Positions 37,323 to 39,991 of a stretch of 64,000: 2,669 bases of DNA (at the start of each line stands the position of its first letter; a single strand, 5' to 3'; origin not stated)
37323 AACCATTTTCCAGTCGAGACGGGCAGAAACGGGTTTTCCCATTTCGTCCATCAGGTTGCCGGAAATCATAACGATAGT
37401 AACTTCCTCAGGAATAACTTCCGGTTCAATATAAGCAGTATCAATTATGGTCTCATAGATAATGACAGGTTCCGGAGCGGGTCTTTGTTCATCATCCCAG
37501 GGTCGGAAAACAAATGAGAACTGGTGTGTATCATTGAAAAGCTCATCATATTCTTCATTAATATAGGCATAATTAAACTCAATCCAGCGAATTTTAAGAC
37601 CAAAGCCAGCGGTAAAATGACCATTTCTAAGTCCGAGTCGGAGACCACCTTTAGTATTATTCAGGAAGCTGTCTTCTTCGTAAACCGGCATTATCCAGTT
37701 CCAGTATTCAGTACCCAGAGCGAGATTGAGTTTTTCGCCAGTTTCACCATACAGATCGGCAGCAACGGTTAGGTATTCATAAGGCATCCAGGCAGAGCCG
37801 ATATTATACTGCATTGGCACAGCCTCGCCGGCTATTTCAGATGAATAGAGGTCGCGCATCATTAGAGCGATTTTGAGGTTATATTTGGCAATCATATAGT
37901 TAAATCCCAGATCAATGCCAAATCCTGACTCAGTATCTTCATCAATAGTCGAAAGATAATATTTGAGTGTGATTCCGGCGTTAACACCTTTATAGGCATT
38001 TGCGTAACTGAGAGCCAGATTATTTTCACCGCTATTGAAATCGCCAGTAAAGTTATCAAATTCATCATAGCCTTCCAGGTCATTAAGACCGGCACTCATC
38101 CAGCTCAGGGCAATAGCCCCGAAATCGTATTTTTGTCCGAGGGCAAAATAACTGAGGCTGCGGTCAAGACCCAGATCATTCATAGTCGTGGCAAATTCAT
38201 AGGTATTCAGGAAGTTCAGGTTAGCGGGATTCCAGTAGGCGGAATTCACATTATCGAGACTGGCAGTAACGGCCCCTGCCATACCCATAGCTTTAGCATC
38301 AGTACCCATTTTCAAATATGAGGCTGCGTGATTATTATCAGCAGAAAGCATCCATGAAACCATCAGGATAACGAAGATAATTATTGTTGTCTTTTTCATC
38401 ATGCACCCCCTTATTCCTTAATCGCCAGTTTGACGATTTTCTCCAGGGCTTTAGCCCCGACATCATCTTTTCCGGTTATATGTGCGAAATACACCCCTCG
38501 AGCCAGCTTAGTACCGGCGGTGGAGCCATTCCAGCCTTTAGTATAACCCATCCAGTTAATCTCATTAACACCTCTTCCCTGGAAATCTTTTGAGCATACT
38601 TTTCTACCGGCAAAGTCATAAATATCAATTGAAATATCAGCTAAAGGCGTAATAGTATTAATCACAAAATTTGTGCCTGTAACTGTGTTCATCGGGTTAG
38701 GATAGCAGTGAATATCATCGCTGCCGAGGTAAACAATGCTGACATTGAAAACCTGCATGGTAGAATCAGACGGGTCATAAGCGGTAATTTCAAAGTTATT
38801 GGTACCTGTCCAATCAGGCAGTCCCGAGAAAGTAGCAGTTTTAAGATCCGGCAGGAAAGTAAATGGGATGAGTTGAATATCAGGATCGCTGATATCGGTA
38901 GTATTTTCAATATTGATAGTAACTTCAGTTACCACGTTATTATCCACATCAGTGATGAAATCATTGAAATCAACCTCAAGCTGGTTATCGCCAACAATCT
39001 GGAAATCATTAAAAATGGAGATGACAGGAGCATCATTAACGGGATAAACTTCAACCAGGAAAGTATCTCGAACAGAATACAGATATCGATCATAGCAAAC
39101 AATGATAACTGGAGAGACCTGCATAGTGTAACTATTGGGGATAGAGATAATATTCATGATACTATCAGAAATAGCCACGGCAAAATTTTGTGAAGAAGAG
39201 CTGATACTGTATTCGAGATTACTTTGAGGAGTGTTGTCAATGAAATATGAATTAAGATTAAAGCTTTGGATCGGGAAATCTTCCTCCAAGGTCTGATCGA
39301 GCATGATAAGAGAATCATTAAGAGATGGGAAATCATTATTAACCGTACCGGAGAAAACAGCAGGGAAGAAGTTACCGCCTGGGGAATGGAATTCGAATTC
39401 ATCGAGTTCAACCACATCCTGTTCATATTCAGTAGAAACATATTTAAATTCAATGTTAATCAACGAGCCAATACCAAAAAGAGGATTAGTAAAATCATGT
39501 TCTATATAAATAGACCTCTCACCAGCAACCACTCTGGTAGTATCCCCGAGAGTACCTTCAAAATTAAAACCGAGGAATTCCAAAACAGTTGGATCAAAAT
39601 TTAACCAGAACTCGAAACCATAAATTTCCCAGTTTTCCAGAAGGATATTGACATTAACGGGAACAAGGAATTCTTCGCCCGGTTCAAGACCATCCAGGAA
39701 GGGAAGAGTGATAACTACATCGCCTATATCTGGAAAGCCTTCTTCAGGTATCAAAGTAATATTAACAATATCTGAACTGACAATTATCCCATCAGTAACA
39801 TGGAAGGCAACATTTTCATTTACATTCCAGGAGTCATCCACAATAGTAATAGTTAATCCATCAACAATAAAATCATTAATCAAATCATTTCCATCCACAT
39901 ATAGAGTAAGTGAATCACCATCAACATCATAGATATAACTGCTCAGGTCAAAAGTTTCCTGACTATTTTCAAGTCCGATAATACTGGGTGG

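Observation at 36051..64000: ~28-kb operon: three giant T9SS repeat proteins followed by a barrel-OmpA anchor protein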

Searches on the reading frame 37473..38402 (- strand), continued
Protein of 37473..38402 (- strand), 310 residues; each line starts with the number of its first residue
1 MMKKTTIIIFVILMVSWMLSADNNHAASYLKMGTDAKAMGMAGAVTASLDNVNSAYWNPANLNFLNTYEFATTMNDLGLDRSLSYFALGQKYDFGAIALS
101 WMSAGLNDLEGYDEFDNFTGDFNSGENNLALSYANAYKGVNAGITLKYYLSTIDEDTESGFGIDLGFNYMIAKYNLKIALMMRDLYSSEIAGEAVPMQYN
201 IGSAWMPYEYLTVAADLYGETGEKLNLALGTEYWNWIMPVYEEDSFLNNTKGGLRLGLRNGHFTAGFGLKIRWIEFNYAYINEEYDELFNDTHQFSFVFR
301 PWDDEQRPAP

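Call 93: search_protein_representatives(protein=window:37473-38402:-)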
Query: 310 residues. Proteins with E-value up to 0.001 (for the whole library): 4628; up to 1e-10: 808; up to 1e-30: 15. The best 150 are listed.
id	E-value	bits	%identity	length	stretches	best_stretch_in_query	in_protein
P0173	9.7e-153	524.4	70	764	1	2-308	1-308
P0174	3.4e-55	204.0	41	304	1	7-300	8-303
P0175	7.1e-53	196.4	40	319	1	7-300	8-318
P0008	1.3e-51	192.3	39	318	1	4-300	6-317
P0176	3.6e-51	190.8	38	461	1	18-297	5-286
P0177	6.8e-51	189.9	39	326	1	9-300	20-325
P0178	2.4e-39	151.9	35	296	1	7-299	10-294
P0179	2.9e-38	148.4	34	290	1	6-297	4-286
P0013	2.1e-37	145.6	34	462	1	7-299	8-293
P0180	3.2e-37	145.0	33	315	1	1-300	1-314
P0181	9.2e-36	140.2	39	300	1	6-208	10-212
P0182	7.7e-34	133.9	35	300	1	10-300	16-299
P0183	5.5e-33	131.1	33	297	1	9-300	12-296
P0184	2.0e-31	126.0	34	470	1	19-305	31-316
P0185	6.0e-31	124.4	37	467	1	21-298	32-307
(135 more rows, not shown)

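Call 95: search_protein_families(library=pfam, alignment_id=A5, max_evalue=0.001)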
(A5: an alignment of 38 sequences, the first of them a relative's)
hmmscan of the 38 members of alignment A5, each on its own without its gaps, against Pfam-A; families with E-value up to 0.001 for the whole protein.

A. member 1, P0173 (764 aa): 2 families
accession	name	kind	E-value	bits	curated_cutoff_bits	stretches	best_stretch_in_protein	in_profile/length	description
PF00691.25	OmpA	-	1.6e-72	240.4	27.2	3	429-523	2-98/98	OmpA family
PF05359.17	DUF748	-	1.8e-11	43.3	50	0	656-703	878-925/1037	Domain of Unknown Function (DUF748)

B. families by the number of members that match (of 38 scanned): 30 families (the first 25 are shown)
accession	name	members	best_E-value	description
PF03687.19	UPF0164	16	2.1e-11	Uncharacterised protein family (UPF0164)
PF00691.25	OmpA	14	1.6e-72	OmpA family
PF19572.5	PorV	11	1e-07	Type IX secretion system protein PorV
PF03349.22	Toluene_X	9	1.1e-05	Outer membrane protein transport protein (OMPP1/FadL/TodX)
PF07719.23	TPR_2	8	3.3e-16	Tetratricopeptide repeat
PF00515.34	TPR_1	7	1.5e-15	Tetratricopeptide repeat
PF13414.12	TPR_11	7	3e-14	TPR repeat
PF13181.12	TPR_8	5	1e-11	Tetratricopeptide repeat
PF14559.12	TPR_19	5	2.4e-11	Tetratricopeptide repeat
PF02412.23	TSP_3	5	4.8e-10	Thrombospondin type 3 repeat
PF13428.12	TPR_14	5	2.6e-09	Tetratricopeptide repeat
PF13432.12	TPR_16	4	2.5e-10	Tetratricopeptide repeat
PF13431.12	TPR_17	4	4e-07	Tetratricopeptide repeat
PF13174.12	TPR_6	4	1.4e-06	Tetratricopeptide repeat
PF05359.17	DUF748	3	1.8e-11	Domain of Unknown Function (DUF748)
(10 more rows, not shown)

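Call 96: find_encoding_contigs(protein=P0173, flank=10000, max_places=4)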
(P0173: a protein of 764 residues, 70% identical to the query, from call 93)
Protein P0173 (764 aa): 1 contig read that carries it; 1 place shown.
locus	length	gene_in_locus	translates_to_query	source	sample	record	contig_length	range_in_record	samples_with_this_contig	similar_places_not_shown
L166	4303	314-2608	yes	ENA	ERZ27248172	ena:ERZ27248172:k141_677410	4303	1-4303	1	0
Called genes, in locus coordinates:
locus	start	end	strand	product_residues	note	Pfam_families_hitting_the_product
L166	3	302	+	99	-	?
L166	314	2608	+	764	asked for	PF00691:OmpA, PF05359:DUF748 (faint), PF00691:OmpA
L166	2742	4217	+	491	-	PF18962:Por_Secre_tail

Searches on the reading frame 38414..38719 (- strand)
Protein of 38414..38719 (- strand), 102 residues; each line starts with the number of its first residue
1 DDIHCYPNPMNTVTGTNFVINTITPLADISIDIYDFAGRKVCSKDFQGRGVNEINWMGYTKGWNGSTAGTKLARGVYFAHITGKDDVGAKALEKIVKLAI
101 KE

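Call 53: find_related_loci(query=A3, collection=metagenome_contigs, flank=6000)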
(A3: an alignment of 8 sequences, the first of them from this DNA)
Query A3 (102 aa) in metagenome_contigs; peptide patterns used: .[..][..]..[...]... (x = any residue, [..] = any of these).
110 stretches matched a pattern; 77 encode a relative of the query (tblastn E <= 1e-3); 77 distinct loci.
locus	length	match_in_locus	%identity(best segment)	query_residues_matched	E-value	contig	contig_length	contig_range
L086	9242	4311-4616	86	1-102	2e-60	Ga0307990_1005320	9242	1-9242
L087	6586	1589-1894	86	1-102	2e-60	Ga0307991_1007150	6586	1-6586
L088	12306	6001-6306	85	1-102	1e-60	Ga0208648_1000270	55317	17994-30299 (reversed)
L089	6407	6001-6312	85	1-102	2e-58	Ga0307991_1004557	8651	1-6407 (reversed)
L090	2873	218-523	75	1-102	2e-50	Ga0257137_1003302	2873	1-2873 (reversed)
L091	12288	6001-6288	42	2-102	3e-19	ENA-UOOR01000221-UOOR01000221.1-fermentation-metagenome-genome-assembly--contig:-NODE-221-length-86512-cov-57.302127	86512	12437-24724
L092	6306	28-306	44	4-101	2e-18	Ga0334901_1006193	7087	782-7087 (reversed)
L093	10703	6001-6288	41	2-102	5e-18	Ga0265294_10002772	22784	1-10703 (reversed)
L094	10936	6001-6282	41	4-102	5e-18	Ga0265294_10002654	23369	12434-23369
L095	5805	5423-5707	43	2-101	2e-16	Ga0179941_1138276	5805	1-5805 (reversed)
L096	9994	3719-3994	43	2-100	2e-16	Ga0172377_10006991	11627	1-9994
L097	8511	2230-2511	40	4-102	2e-16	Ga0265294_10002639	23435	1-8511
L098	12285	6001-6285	42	2-101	6e-16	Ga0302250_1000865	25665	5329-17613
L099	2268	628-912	42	2-101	5e-16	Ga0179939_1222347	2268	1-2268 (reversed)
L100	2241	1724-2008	42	1-101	8e-15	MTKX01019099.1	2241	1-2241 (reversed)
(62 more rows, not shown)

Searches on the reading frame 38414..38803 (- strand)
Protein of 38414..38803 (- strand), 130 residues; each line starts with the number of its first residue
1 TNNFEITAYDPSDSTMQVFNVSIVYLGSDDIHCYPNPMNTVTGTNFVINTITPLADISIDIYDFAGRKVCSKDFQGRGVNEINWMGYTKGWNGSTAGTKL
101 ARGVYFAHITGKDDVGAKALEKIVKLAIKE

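Call 47: search_protein_families(library=pfam, proteins=[window:38414-38803:-], max_evalue=1)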
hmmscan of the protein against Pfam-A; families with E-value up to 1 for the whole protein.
seq(130 aa): 2 families
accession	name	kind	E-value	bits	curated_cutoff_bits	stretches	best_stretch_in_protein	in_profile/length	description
PF18962.6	Por_Secre_tail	-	1.5e-05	25.6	27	1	34-90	2-56/75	Secretion system C-terminal sorting domain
PF13585.12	CHU_C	-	2.6e-05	24.7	27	1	45-113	17-74/86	CHU_C Type IX secretion signal domain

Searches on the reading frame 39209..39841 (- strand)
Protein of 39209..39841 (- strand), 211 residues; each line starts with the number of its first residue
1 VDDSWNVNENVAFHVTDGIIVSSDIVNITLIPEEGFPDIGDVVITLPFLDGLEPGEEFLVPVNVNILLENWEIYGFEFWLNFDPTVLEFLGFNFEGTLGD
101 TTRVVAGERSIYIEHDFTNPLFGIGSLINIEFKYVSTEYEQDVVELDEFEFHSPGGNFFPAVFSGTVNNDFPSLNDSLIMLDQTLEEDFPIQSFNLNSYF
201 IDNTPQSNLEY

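Call 63: search_protein_families(library=pfam, proteins=[window:39209-39841:-], max_evalue=1)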
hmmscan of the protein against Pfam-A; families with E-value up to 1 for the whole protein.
window:39209-39841:- (211 aa): 1 family
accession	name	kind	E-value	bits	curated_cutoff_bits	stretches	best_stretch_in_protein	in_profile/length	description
PF00963.24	Cohesin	-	5.3e-06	27.1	24.1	1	47-98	6-55/139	Cohesin domain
